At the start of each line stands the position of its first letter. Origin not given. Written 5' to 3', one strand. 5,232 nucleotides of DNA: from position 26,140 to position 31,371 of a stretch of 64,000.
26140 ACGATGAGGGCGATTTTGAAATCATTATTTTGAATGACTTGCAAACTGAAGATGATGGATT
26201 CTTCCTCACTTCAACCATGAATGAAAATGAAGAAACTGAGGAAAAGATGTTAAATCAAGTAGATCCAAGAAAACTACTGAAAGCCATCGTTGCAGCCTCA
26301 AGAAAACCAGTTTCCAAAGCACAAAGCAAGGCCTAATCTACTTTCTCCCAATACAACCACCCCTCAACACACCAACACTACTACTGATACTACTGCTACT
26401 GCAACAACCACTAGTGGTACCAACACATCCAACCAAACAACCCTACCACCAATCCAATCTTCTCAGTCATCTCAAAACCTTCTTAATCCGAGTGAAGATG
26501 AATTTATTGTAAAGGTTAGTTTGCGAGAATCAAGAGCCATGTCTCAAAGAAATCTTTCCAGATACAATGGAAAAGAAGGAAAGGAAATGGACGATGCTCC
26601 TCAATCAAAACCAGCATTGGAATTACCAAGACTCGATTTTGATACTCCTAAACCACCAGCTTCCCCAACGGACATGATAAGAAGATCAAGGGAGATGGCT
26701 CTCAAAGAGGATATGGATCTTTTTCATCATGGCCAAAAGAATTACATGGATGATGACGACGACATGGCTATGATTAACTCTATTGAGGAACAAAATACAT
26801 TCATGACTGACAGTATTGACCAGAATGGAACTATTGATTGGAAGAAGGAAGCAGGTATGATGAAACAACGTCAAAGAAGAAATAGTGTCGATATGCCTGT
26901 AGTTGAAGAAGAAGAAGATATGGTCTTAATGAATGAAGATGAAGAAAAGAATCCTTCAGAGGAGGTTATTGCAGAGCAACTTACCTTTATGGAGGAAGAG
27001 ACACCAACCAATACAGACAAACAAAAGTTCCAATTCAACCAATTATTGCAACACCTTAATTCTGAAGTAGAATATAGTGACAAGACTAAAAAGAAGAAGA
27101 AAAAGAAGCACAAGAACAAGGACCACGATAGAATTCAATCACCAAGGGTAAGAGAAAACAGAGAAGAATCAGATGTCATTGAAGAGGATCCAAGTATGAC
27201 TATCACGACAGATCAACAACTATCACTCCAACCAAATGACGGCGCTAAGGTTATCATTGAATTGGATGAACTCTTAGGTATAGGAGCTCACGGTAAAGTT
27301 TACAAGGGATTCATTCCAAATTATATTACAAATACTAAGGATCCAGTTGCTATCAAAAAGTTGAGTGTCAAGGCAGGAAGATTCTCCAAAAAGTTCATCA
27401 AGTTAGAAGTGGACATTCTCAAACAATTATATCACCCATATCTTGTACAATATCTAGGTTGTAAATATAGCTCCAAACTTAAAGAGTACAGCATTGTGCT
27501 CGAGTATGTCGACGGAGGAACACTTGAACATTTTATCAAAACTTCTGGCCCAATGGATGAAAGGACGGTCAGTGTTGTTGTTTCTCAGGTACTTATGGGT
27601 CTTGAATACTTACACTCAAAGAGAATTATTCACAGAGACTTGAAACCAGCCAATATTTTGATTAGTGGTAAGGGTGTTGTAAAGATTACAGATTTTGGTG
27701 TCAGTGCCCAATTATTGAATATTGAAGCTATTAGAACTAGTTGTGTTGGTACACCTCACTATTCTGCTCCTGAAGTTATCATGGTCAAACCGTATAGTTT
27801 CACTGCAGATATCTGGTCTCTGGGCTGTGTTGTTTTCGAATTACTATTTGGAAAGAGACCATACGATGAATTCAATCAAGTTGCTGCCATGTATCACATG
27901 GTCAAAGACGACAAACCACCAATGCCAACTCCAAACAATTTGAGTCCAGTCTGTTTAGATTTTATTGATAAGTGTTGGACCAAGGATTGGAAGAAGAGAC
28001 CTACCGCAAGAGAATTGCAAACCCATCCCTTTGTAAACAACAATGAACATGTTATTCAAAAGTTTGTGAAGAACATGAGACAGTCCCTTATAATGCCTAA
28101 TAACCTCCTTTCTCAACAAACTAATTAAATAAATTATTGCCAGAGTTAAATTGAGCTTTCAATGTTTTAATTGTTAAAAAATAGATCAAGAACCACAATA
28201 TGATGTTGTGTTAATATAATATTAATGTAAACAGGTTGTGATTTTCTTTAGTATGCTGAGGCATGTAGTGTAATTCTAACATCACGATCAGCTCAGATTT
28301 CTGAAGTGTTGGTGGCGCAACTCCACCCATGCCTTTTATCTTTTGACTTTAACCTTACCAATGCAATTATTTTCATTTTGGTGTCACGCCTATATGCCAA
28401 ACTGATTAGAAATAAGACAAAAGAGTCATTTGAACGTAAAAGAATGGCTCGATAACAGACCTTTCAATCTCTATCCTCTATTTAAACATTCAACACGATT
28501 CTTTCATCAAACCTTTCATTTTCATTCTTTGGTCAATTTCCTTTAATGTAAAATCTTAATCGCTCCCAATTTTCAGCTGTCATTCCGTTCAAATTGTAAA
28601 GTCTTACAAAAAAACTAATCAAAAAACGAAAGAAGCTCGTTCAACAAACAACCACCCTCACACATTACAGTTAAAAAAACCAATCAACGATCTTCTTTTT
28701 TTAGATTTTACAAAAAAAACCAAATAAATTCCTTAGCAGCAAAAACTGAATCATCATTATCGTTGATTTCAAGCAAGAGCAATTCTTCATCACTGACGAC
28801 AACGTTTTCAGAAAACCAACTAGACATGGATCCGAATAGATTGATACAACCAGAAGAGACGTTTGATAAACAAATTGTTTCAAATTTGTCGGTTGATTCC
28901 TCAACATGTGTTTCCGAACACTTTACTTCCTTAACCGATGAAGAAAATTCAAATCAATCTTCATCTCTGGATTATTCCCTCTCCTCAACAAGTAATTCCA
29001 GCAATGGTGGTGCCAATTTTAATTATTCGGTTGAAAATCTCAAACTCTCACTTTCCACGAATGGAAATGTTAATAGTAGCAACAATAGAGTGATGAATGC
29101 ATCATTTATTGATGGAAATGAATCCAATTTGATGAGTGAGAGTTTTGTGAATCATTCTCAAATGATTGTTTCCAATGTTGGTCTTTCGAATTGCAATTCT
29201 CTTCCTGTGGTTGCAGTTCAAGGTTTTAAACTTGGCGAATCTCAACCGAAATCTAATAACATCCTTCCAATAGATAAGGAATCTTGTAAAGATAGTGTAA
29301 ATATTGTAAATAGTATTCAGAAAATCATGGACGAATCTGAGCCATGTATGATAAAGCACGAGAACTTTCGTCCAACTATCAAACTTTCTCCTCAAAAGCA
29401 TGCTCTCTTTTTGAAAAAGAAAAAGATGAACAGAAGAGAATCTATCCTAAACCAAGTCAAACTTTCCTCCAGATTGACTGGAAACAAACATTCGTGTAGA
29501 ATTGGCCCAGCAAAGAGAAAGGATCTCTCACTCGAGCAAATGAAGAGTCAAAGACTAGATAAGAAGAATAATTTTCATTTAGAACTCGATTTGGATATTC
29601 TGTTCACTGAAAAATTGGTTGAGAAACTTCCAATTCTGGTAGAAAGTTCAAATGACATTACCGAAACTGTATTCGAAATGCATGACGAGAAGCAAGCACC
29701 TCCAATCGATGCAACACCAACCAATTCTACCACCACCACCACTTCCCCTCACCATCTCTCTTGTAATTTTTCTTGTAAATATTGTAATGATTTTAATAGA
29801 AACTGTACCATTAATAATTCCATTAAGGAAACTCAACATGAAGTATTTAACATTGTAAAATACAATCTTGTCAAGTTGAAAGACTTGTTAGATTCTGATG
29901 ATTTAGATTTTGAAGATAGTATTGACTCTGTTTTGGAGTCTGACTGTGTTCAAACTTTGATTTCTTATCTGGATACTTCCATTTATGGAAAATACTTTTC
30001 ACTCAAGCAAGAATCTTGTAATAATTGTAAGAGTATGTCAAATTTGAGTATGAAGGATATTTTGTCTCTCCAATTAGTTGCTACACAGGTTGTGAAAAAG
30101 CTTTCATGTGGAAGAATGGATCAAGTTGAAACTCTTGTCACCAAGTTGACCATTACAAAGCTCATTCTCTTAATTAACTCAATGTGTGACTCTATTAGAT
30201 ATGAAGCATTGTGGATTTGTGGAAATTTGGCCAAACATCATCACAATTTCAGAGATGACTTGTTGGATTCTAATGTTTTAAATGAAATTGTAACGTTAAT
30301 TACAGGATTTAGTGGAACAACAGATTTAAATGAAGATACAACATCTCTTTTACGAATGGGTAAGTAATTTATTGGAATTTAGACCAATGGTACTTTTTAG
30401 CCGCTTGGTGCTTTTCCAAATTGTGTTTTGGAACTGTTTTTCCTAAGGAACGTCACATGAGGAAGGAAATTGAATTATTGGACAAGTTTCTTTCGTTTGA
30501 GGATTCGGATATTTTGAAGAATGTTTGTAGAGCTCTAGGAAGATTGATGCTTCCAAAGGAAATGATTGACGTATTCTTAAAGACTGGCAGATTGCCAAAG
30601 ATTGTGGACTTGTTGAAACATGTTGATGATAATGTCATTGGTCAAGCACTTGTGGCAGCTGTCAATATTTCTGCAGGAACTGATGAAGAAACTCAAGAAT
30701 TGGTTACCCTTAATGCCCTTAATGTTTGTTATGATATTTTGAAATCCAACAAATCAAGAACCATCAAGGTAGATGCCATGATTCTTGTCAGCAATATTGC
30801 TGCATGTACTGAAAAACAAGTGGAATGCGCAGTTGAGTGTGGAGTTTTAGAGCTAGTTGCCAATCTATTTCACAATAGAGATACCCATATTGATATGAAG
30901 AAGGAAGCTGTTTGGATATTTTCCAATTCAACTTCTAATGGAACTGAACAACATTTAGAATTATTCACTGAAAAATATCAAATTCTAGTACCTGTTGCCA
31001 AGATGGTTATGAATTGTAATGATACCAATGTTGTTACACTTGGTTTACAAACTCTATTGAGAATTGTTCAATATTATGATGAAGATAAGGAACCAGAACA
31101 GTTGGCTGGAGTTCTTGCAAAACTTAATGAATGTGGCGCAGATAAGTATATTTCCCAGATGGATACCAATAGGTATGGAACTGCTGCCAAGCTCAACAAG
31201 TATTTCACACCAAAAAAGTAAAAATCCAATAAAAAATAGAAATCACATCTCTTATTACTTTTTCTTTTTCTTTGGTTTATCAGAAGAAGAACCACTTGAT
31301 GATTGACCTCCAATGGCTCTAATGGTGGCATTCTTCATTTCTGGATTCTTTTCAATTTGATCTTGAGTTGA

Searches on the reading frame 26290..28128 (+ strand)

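Call 15: search_protein_families(library=pfam, proteins=[window:26290-28128:+], max_evalue=0.0001)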
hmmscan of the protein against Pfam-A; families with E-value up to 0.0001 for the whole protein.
window:26290-28128:+ (612 aa): 3 families
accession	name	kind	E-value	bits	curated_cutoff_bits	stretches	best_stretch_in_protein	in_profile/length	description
PF00069.31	Pkinase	-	5.6e-68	229.6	31.7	1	324-582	2-263/263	Protein kinase domain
PF07714.23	PK_Tyr_Ser-Thr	-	3.9e-53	180.8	23.1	1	323-578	1-256/258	Protein tyrosine and serine/threonine kinase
PF03109.22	ABC1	-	1.2e-06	28.3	22.9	1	399-475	142-217/244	ABC1 atypical kinase-like domain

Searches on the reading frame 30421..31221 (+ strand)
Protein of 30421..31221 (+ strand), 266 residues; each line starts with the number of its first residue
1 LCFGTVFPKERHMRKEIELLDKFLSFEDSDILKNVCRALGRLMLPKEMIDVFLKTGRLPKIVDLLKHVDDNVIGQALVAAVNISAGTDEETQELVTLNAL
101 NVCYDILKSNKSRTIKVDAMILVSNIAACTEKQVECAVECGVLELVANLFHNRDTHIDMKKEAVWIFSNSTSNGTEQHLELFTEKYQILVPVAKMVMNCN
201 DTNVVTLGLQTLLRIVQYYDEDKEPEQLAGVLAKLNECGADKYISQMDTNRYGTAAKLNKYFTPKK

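Call 15: search_protein_families(library=pfam, proteins=[window:30421-31221:+], max_evalue=0.0001)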
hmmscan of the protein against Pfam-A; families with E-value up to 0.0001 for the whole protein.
window:30421-31221:+ (266 aa): 2 families
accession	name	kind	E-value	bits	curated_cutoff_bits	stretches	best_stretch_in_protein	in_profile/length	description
PF00514.29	Arm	-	1.5e-12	47.5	20.6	0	131-169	2-38/41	Armadillo/beta-catenin-like repeat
PF24768.1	ARM_ARMC5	-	4.2e-09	36.6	79.9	1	26-137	39-148/289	ARMC5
